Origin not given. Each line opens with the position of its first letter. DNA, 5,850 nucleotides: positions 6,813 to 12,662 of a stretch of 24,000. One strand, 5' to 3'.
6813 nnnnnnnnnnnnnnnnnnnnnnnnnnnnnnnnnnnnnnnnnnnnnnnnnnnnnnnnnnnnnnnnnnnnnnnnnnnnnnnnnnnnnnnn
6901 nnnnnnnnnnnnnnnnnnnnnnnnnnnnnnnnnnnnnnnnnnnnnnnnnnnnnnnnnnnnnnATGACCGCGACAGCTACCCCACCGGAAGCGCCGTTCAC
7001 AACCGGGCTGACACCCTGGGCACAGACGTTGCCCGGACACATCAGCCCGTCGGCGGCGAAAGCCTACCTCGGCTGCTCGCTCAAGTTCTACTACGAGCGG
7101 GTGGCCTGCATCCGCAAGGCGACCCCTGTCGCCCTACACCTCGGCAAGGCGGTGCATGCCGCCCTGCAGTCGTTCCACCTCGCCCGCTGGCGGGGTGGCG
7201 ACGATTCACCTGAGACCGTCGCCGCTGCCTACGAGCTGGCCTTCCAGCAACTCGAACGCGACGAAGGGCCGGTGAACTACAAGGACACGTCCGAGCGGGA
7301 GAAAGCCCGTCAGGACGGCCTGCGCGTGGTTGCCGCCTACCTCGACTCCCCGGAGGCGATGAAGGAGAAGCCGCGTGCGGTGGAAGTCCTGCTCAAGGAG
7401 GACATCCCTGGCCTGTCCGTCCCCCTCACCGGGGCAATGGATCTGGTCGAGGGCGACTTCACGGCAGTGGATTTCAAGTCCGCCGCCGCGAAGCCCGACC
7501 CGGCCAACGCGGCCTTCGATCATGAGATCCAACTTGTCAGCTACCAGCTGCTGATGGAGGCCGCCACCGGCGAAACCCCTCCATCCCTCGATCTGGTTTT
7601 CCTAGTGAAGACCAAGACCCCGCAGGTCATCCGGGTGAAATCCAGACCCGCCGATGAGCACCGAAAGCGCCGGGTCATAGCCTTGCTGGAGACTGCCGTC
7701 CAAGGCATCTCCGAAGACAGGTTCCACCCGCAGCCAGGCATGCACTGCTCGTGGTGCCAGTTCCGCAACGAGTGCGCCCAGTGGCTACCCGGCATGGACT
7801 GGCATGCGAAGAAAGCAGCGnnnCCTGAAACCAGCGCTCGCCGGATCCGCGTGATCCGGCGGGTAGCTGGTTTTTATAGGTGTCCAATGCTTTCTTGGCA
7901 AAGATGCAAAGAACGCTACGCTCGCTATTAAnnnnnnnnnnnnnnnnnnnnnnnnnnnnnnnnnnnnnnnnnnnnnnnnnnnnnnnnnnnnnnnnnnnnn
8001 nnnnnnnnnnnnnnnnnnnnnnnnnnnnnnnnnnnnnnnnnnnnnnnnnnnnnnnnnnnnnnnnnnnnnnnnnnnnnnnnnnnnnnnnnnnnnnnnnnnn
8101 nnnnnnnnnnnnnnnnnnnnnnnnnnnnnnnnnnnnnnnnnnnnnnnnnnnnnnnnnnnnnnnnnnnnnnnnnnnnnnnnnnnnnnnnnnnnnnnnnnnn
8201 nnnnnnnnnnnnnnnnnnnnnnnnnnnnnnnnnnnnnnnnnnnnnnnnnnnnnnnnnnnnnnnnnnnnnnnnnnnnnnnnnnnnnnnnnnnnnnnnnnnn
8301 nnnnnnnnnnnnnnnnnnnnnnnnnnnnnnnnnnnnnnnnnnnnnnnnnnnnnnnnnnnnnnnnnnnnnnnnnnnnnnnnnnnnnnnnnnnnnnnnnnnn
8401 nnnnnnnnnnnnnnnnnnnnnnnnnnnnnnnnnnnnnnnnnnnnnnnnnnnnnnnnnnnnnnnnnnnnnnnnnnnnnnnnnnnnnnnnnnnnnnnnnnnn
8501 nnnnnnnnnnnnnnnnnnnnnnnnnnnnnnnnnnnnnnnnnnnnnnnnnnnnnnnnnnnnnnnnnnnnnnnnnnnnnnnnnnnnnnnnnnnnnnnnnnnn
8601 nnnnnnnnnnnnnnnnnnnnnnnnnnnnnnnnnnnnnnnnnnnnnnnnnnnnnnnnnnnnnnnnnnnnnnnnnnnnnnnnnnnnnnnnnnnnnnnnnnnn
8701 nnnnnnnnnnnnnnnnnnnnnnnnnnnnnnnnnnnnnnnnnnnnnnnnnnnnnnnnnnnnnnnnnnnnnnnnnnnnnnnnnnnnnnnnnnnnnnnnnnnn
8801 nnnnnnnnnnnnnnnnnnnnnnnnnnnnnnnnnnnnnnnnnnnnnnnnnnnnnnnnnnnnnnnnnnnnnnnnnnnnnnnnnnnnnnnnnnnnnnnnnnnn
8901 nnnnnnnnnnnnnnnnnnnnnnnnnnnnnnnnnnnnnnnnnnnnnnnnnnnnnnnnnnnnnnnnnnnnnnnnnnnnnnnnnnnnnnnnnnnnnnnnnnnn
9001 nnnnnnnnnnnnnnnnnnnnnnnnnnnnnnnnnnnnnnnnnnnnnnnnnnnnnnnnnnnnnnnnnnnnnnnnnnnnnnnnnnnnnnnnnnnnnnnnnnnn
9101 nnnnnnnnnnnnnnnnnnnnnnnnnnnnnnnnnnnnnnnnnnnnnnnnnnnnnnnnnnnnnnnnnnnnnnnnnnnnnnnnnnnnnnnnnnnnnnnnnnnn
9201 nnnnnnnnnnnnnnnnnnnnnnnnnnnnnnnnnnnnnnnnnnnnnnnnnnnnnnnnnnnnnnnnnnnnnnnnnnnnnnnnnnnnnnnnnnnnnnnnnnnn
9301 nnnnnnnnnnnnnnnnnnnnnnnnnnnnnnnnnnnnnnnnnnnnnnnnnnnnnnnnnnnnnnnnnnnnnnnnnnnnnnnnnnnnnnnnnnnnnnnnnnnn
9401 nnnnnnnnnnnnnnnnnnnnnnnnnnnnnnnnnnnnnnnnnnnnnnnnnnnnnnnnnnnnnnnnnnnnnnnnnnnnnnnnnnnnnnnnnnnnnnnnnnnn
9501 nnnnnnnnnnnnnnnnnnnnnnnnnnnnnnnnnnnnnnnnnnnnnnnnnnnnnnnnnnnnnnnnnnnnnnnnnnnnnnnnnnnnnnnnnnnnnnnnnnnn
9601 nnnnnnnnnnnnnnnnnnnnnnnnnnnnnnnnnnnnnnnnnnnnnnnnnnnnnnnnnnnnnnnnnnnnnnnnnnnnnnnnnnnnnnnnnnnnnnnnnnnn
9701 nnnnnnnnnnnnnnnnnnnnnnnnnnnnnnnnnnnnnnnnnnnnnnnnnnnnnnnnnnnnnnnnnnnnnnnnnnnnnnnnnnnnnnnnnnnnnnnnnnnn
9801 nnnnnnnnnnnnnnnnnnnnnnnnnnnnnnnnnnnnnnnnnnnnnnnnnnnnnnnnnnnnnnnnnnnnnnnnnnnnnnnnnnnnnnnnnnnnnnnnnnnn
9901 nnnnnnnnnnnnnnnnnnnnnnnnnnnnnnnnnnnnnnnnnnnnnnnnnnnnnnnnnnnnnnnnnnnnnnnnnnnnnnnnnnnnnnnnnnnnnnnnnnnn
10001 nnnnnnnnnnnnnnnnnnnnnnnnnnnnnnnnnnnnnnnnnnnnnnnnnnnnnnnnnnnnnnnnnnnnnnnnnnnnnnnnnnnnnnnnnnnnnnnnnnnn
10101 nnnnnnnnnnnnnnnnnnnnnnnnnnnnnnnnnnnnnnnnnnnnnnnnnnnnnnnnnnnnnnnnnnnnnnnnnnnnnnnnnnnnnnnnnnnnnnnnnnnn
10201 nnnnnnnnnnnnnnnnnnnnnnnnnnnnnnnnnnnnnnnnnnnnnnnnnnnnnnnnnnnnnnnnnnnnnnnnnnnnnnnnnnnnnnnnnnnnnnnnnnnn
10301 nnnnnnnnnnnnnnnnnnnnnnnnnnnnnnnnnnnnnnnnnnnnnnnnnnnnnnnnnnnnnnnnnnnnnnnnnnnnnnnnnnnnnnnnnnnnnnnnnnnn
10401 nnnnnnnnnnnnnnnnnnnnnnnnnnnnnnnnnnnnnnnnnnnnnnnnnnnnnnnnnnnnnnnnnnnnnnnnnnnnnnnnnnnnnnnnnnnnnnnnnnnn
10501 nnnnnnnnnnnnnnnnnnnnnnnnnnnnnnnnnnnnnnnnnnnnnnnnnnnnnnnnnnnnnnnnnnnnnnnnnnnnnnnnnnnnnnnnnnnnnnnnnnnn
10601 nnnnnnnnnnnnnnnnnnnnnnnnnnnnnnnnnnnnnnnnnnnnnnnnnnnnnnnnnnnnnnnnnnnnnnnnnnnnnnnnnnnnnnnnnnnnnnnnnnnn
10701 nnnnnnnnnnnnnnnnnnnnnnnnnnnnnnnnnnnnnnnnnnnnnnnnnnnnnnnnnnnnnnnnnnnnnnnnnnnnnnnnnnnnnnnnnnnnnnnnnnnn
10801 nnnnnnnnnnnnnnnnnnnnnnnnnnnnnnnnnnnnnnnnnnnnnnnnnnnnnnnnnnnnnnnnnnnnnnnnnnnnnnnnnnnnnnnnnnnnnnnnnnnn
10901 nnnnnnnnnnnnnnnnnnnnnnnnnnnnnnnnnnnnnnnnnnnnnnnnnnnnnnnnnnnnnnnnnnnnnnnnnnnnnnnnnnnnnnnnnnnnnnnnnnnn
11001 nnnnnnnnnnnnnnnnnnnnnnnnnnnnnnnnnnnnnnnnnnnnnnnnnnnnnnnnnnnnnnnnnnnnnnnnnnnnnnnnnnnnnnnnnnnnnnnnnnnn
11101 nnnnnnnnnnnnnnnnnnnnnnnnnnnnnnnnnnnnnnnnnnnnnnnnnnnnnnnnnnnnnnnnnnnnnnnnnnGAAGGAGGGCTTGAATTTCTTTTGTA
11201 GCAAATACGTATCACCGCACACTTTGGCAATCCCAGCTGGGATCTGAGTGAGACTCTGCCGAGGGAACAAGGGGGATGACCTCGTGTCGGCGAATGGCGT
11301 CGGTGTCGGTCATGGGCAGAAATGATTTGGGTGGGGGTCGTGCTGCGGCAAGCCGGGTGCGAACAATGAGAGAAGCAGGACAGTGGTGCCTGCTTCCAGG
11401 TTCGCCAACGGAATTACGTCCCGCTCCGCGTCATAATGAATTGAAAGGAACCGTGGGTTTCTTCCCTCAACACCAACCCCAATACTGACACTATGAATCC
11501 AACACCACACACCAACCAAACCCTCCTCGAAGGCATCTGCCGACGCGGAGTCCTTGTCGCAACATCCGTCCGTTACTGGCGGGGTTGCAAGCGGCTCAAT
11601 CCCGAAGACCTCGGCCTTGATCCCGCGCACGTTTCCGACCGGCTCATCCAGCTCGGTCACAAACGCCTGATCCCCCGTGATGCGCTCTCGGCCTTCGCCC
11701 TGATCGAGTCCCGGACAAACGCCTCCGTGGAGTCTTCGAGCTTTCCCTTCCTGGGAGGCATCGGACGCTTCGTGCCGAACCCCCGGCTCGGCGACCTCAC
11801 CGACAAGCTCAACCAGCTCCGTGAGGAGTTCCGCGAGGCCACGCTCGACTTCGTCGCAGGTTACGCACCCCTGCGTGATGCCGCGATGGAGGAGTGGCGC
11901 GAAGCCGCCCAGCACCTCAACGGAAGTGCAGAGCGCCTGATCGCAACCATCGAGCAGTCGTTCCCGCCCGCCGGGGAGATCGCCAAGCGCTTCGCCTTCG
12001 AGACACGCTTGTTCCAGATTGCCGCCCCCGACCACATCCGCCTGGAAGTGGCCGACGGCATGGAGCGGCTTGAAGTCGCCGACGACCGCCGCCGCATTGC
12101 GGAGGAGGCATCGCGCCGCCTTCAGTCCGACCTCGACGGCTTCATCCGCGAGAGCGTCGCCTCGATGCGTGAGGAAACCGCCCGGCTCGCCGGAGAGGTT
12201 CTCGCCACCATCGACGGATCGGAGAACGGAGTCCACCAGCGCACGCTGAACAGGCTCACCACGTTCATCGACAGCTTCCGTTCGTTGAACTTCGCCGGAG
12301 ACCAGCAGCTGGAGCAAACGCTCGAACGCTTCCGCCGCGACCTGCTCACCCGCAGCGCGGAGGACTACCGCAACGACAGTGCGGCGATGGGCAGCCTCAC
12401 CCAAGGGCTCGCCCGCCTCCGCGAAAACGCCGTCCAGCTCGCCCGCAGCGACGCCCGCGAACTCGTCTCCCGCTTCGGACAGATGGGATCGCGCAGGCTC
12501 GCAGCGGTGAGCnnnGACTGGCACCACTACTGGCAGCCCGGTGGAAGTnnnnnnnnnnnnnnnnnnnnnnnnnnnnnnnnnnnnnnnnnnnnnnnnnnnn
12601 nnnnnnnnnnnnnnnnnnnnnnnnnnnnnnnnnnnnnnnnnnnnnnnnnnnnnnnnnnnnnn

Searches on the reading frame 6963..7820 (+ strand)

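Call 46: search_protein_families(library=pfam, proteins=[window:6963-7820:+], max_evalue=0.001)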
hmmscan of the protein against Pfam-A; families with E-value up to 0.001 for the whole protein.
window:6963-7820:+ (286 aa): 1 family
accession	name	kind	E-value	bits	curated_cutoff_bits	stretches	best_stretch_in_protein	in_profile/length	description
PF12705.13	PDDEXK_1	-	8.2e-32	111.5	22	1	26-271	1-246/247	PD-(D/E)XK nuclease superfamily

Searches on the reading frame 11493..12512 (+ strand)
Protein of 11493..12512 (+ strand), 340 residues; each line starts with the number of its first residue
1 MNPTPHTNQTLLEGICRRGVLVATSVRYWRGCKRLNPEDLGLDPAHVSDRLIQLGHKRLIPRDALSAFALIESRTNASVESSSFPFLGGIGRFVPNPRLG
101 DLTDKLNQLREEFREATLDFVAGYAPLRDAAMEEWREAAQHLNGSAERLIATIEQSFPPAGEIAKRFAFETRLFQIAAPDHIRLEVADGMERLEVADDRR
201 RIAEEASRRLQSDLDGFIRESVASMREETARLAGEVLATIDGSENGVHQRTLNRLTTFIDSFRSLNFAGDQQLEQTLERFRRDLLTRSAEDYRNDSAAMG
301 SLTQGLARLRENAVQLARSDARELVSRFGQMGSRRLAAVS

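Call 46: search_protein_families(library=pfam, proteins=[window:11493-12512:+], max_evalue=0.001)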
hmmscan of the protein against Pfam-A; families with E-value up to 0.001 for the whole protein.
window:11493-12512:+ (340 aa): 1 family
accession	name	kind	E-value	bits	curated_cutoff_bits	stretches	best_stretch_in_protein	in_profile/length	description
PF11348.13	DUF3150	-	4.8e-25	88.8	24.9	1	20-244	5-192/257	Protein of unknown function (DUF3150)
